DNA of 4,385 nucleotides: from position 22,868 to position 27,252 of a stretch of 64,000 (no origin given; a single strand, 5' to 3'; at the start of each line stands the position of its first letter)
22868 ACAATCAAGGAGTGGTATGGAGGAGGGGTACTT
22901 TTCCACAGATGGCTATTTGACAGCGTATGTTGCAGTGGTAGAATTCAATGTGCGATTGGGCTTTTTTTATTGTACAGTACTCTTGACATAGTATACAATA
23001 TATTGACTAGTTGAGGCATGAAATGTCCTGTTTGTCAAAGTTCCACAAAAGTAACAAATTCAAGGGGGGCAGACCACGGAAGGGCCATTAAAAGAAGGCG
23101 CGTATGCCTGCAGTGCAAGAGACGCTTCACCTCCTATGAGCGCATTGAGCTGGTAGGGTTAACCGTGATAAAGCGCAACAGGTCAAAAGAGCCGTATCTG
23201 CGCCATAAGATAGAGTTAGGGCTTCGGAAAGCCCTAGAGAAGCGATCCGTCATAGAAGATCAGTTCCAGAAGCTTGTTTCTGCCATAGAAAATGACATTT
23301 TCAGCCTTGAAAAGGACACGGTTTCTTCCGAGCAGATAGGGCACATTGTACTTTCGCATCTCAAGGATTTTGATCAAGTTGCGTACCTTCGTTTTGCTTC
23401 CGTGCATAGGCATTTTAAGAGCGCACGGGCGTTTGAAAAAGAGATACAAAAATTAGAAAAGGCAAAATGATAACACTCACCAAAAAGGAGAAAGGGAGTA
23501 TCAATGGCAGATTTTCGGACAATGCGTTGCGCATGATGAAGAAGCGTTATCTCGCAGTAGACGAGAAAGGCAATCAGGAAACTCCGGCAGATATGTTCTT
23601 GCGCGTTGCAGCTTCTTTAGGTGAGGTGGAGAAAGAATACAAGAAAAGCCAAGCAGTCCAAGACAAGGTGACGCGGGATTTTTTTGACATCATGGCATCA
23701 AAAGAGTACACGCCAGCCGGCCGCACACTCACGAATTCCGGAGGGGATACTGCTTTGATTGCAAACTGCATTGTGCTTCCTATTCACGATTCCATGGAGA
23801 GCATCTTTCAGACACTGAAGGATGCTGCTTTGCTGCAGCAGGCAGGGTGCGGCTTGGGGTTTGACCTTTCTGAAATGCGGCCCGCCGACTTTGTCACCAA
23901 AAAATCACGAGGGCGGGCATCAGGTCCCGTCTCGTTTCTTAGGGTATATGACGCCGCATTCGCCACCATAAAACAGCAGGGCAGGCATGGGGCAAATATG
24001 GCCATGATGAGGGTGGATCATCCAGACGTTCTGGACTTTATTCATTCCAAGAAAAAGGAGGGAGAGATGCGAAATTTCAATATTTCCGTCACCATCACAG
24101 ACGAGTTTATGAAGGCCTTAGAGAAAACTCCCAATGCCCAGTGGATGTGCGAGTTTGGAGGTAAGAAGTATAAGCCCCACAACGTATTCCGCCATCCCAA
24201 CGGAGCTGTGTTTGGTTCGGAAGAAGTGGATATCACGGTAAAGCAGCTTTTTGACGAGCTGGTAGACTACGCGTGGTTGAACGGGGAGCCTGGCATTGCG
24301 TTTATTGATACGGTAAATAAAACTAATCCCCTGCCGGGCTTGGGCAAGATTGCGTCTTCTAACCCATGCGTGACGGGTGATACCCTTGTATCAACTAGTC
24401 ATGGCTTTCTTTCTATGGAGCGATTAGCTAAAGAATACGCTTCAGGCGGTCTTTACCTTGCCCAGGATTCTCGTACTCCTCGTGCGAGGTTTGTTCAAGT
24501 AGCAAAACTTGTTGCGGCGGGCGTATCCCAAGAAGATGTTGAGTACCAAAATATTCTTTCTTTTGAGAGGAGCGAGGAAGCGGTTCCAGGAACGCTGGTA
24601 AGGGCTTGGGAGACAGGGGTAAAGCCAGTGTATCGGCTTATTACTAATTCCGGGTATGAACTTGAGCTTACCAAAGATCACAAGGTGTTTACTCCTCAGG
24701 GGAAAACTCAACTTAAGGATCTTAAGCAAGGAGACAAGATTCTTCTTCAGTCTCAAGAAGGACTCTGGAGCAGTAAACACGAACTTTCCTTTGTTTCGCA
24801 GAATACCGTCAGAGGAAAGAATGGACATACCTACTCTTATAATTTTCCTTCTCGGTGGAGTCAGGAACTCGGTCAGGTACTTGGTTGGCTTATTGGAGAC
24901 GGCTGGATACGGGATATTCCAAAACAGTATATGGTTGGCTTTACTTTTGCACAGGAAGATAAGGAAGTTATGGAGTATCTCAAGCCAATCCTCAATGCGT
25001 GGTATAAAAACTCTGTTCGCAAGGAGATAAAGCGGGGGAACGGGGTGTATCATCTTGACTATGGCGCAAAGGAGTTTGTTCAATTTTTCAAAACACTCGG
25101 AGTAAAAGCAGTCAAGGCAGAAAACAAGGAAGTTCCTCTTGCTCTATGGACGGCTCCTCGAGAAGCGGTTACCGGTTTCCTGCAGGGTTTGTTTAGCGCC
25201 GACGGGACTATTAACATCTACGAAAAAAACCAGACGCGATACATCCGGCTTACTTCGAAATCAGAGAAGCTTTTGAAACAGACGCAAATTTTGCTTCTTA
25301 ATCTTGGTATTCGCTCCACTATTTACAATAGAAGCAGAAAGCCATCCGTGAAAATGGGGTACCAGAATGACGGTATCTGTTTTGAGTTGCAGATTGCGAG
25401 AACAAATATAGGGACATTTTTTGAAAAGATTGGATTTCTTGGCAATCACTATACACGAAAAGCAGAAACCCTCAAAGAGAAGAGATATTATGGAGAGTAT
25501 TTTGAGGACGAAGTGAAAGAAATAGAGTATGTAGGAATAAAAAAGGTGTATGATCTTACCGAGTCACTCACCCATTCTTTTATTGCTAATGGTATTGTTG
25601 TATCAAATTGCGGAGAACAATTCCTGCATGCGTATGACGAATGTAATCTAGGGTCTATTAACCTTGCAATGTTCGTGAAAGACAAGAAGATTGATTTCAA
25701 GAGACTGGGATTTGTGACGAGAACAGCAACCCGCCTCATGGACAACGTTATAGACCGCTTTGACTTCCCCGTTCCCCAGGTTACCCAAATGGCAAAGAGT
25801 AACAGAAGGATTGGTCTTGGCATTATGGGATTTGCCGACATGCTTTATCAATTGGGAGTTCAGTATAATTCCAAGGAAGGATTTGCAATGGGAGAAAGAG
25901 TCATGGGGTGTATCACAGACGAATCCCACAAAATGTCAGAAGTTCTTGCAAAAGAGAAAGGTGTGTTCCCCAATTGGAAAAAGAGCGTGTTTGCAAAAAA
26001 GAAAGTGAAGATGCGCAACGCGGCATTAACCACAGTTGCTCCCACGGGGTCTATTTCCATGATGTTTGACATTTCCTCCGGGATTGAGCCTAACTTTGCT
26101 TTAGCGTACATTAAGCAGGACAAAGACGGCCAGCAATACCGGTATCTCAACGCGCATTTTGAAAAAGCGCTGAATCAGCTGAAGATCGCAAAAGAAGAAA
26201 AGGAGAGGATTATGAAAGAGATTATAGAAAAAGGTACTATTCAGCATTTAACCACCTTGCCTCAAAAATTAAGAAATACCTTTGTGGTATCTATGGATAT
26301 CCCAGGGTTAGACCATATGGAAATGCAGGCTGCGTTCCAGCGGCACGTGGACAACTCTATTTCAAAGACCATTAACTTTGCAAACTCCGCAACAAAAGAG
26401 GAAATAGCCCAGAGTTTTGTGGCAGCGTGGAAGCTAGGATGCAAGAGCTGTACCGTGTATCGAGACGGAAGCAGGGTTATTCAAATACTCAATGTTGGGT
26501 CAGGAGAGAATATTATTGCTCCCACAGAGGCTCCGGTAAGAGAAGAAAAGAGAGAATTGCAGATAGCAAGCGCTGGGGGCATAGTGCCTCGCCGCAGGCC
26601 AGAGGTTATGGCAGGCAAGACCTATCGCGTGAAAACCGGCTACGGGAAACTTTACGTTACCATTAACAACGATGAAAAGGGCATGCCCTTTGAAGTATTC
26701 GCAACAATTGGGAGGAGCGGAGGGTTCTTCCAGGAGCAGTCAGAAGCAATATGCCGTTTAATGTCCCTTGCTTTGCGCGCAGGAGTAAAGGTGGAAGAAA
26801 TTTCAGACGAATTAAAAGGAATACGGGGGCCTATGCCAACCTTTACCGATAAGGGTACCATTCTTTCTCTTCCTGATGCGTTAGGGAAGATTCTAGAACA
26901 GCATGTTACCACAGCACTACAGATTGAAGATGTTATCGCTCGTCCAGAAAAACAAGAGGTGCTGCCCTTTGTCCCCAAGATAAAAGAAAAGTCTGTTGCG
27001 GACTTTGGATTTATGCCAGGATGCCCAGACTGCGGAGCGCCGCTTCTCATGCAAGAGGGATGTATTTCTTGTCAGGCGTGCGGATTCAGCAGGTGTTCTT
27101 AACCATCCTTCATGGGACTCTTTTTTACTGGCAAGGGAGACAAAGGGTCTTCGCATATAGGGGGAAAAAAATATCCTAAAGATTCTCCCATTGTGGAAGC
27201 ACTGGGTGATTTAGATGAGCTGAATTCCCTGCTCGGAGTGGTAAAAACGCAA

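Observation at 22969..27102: nrdR-nrdJ operon with an NrdR-box palindrome and an intein at the NrdJ active-site cysteine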

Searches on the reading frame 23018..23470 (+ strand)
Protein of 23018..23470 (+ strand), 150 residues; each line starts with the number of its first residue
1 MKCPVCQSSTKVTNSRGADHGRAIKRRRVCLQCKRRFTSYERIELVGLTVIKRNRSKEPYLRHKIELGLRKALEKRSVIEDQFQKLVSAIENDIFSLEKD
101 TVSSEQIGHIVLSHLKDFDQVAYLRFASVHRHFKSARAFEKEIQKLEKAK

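Call 3: search_protein_families(library=pfam, proteins=[window:23018-23470:+], max_evalue=0.01)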
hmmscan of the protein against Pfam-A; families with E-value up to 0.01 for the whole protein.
window:23018-23470:+ (150 aa): 2 families
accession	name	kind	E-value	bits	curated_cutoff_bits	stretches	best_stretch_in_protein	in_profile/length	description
PF03477.21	ATP-cone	-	9.6e-18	65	25.8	1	49-135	2-87/88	ATP cone domain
PF22811.2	Zn_ribbon_NrdR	-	6.1e-16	58.5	27.2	1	1-41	1-42/42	Transcriptional repressor NrdR-like, N-terminal domain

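Call 25: find_related_loci(query=window:23018-23467:+, collection=genome_contigs, flank=6000)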
Query window:23018-23467:+ (150 aa) in genome_contigs; peptide patterns used: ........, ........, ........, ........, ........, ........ (x = any residue, [..] = any of these).
182 stretches matched a pattern; 61 encode a relative of the query (tblastn E <= 1e-3); 61 distinct loci.
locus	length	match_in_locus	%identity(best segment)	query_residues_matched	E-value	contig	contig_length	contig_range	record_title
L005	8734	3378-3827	74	1-150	3e-73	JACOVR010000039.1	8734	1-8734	MAG: Candidatus Wildermuthbacteria bacterium isolate NC_groundwater_105_Ag_S-0.1um_48_40 S_p1_S3_170907_scaffold_1268517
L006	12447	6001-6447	71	1-149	2e-73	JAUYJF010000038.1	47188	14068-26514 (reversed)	MAG: Candidatus Yanofskybacteria bacterium isolate C24_metabat.bin.125 C24_k141_245943, whole genome shotgun sequence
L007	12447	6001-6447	75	1-149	3e-73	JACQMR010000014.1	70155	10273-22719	MAG: Candidatus Wildermuthbacteria bacterium isolate NC_groundwater_1234_Ag_S-0.1um_49_67 S_p1_S3_coassembly_k141_214103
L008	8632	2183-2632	72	1-150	5e-71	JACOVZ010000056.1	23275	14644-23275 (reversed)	MAG: Candidatus Wildermuthbacteria bacterium isolate NC_groundwater_113_Ag_S-0.2um_46_29 S_p2_S4_170907_scaffold_2396810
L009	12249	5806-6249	68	1-148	9e-70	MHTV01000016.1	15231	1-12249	MAG: Candidatus Wildermuthbacteria bacterium RIFCSPHIGHO2_02_FULL_45_25 rifcsphigho2_02_scaffold_18396, whole genome sho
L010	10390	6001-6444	70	1-148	8e-69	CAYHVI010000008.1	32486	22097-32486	MAG TPA_asm: uncultured Candidatus Saccharibacteria bacterium isolate ERP119705_co17_966 genome assembly, contig: NODE_1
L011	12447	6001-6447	69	1-149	1e-68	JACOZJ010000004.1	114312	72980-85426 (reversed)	MAG: Candidatus Wildermuthbacteria bacterium isolate NC_groundwater_202_Ag_S-0.1um_47_23 S4_GD2017_2_S1_scaffold_126, wh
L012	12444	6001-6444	68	1-148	1e-68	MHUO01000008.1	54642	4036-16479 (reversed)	MAG: Candidatus Wildermuthbacteria bacterium RIFOXYD1_FULL_50_12 rifoxyd1_full_scaffold_181, whole genome shotgun sequen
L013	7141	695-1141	66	1-149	4e-67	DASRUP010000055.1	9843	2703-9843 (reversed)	MAG TPA_asm: Candidatus Paceibacterota bacterium isolate SMAG_U8136 k141_179735, whole genome shotgun sequence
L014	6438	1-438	68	3-148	9e-66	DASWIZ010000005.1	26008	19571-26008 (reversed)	MAG TPA_asm: Candidatus Paceibacterota bacterium isolate SMAG_U2882 k141_45522, whole genome shotgun sequence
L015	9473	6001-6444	65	1-148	7e-62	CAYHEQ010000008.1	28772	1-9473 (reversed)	MAG TPA_asm: uncultured Candidatus Saccharibacteria bacterium isolate ERP119705_co11_467 genome assembly, contig: NODE_1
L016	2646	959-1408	64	1-150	3e-60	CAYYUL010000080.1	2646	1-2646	MAG TPA_asm: uncultured Candidatus Saccharibacteria bacterium isolate SRP269290_co2_270 genome assembly, contig: NODE_67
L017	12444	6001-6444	56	1-148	1e-52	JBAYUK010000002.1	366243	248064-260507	MAG: Patescibacteria group bacterium isolate SO_2016_LW3_33 scaffold00018_LW162_2016, whole genome shotgun sequence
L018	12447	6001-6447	54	1-148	7e-49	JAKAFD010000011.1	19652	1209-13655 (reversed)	MAG: bacterium isolate WY1.bin77 NODE_4119_length_19652_cov_3.227401, whole genome shotgun sequence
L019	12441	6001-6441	50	1-146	8e-46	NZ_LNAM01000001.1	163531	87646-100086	Acetivibrio ethanolgignens strain ACET-33324 ACET-33324.Scaf1, whole genome shotgun sequence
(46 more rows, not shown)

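Call 35: search_protein_families(library=ncbifam, proteins=[window:23018-23470:+], max_evalue=0.001)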
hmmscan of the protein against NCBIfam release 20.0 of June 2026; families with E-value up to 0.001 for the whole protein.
window:23018-23470:+ (150 aa): 3 families
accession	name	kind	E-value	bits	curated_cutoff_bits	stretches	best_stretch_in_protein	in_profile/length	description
TIGR00244.1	TIGR00244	equivalog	3.1e-43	147.3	124.65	1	1-146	1-147/147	transcriptional regulator NrdR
NF009028.0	PRK12364.1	equivalog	0.00023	19.3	1377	1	49-131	2-88/842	ribonucleoside-diphosphate reductase subunit alpha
NF006732.0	PRK09263.1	equivalog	0.00072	18.1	657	1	48-141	3-92/712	anaerobic ribonucleoside-triphosphate reductase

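Call 67: list_cluster_members(proteins=[window:23018-23467:+, window:23467-27099:+, window:27651-28199:+])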
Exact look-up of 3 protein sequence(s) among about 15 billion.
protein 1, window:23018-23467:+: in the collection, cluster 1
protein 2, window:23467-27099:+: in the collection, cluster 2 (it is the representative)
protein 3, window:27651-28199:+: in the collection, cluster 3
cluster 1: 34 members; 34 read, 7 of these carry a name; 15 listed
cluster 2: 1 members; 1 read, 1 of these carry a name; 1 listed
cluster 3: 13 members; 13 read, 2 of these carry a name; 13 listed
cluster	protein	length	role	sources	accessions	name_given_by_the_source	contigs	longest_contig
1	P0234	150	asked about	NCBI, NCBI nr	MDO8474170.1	MAG: transcriptional regulator NrdR [bacterium] | transcriptional regulator NrdR [bacterium]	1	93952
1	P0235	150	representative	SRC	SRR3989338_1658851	-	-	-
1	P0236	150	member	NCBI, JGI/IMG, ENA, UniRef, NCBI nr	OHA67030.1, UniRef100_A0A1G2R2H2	MAG: transcriptional regulator NrdR [Candidatus Wildermuthbacteria bacterium ... | Transcriptional repressor NrdR n=1 Tax=Candidatus Wildermuthbacteria bacterium ...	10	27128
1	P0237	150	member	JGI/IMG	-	transcriptional repressor NrdR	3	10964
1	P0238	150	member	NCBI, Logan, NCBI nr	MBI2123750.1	MAG: transcriptional repressor NrdR [Candidatus Wildermuthbacteria bacterium] | transcriptional repressor NrdR [Candidatus Wildermuthbacteria bacterium]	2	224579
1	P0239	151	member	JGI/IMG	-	transcriptional repressor NrdR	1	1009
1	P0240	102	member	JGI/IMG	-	transcriptional repressor NrdR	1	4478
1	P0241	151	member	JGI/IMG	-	transcriptional repressor NrdR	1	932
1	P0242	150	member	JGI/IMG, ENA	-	-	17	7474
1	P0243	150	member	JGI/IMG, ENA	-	-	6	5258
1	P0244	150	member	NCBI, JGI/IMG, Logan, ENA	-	-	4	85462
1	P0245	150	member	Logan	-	-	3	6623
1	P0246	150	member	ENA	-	-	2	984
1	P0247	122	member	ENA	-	-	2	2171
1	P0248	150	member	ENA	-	-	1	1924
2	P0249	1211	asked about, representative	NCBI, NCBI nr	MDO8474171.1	MAG: LAGLIDADG family homing endonuclease [bacterium] | LAGLIDADG family homing endonuclease [bacterium]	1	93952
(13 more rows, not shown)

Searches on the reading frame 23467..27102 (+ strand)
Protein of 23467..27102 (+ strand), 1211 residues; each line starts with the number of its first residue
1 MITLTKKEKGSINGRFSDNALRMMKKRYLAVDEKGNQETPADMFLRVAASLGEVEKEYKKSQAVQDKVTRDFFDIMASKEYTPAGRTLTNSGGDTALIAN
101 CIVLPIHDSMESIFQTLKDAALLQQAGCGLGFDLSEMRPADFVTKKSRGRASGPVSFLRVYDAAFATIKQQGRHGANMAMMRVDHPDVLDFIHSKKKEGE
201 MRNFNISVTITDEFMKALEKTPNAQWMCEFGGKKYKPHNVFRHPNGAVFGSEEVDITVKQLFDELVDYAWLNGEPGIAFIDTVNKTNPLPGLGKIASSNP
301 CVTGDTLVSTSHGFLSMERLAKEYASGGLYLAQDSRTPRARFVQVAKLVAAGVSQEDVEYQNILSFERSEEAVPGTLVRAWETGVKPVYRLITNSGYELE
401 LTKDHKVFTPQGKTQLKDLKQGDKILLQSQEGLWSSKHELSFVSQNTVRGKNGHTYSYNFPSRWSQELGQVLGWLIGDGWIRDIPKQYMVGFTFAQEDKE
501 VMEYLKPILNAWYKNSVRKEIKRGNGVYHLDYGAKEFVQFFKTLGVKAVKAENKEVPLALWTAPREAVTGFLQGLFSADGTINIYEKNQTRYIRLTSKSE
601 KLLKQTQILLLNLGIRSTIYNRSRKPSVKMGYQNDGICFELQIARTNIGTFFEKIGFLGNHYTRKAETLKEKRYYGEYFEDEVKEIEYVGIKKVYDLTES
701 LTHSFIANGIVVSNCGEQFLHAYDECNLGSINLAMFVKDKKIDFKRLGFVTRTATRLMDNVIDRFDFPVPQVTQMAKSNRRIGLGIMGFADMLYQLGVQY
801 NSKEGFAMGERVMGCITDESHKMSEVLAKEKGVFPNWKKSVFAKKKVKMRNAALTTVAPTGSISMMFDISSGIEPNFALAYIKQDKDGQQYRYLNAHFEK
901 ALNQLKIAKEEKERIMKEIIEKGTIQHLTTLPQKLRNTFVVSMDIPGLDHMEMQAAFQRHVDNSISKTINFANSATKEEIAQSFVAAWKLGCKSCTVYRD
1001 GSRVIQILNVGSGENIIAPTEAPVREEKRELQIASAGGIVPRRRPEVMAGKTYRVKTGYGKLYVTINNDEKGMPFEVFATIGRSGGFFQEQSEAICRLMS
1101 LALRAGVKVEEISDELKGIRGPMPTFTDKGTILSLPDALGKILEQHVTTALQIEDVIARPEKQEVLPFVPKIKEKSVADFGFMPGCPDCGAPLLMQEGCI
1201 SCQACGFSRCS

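Call 3: search_protein_families(library=pfam, proteins=[window:23467-27102:+], max_evalue=0.01)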
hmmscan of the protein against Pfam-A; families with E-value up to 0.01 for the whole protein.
window:23467-27102:+ (1211 aa): 5 families
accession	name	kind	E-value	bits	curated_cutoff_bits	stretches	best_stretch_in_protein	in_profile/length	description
PF02867.20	Ribonuc_red_lgC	-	9.9e-121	404.4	23.9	1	100-998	2-523/523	Ribonucleotide reductase, barrel domain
PF14528.11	LAGLIDADG_3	-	6.2e-23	81.3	22.5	1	567-656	2-82/82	LAGLIDADG-like domain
PF12637.14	TSCPD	-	1.8e-21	76.7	22.8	1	1052-1146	2-87/88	TSCPD domain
PF00317.26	Ribonuc_red_lgN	-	2e-17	63.5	28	1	15-93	2-74/77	Ribonucleotide reductase, all-alpha domain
PF14890.11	Intein_splicing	-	2.2e-13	50.7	35.8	1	364-714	26-155/155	Intein splicing domain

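Call 35: search_protein_families(library=ncbifam, proteins=[window:23467-27102:+], max_evalue=0.001)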
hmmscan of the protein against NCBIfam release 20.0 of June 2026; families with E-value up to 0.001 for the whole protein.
window:23467-27102:+ (1211 aa): 34 families (the best 25 are shown)
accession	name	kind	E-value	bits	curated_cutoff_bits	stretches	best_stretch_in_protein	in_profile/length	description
NF006417.0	PRK08665.1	equivalog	5.7e-257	854.8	961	2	714-1211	279-759/759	vitamin B12-dependent ribonucleotide reductase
TIGR02504.1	NrdJ_Z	equivalog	4.3e-183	610.2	399.95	2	713-1008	280-606/606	adenosylcobalamin-dependent ribonucleoside-diphosphate reductase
NF005010.0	PRK06406.1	subfamily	1.2e-159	533.1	1125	2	713-1014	434-731/771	vitamin B12-dependent ribonucleotide reductase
NF006207.0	PRK08332.1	equivalog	8.1e-154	513.9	2400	4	131-846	702-1378/1684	vitamin B12-dependent ribonucleotide reductase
NF005122.0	PRK06556.1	equivalog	2.3e-96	323.5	859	4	836-1132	528-834/960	vitamin B12-dependent ribonucleotide reductase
TIGR02506.1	NrdE_NrdA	equivalog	6e-88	295.8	341.05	3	20-302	3-295/616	ribonucleoside-diphosphate reductase subunit alpha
NF005401.0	PRK06948.1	subfamily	1.3e-78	265.2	906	2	712-1003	289-585/604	ribonucleotide reductase-like protein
NF005991.0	PRK08115.1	equivalog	3.6e-75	253.5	854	3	706-837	470-603/858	vitamin B12-dependent ribonucleotide reductase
NF005101.0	PRK06539.1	equivalog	7.2e-64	216.1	988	3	725-844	455-574/822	ribonucleoside-diphosphate reductase subunit alpha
NF006577.0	PRK09102.1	equivalog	8.4e-63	212.6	620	2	726-999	303-568/604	ribonucleoside-diphosphate reductase subunit alpha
NF005544.0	PRK07207.1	equivalog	1e-61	208.9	965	3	15-302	295-589/965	ribonucleoside-diphosphate reductase subunit alpha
NF005736.0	PRK07562.1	equivalog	3.4e-57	193.9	1737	5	949-1115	864-1043/1222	vitamin B12-dependent ribonucleotide reductase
NF009029.0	PRK12365.1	equivalog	4.8e-54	183.7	1350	3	14-221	376-582/1046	ribonucleoside-diphosphate reductase subunit alpha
NF006279.0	PRK08447.1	equivalog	5.2e-52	177.3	1082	2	17-302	138-427/789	ribonucleoside-diphosphate reductase subunit alpha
NF005483.0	PRK07088.1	equivalog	1.7e-44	152.1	1214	3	16-302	158-459/764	ribonucleoside-diphosphate reductase subunit alpha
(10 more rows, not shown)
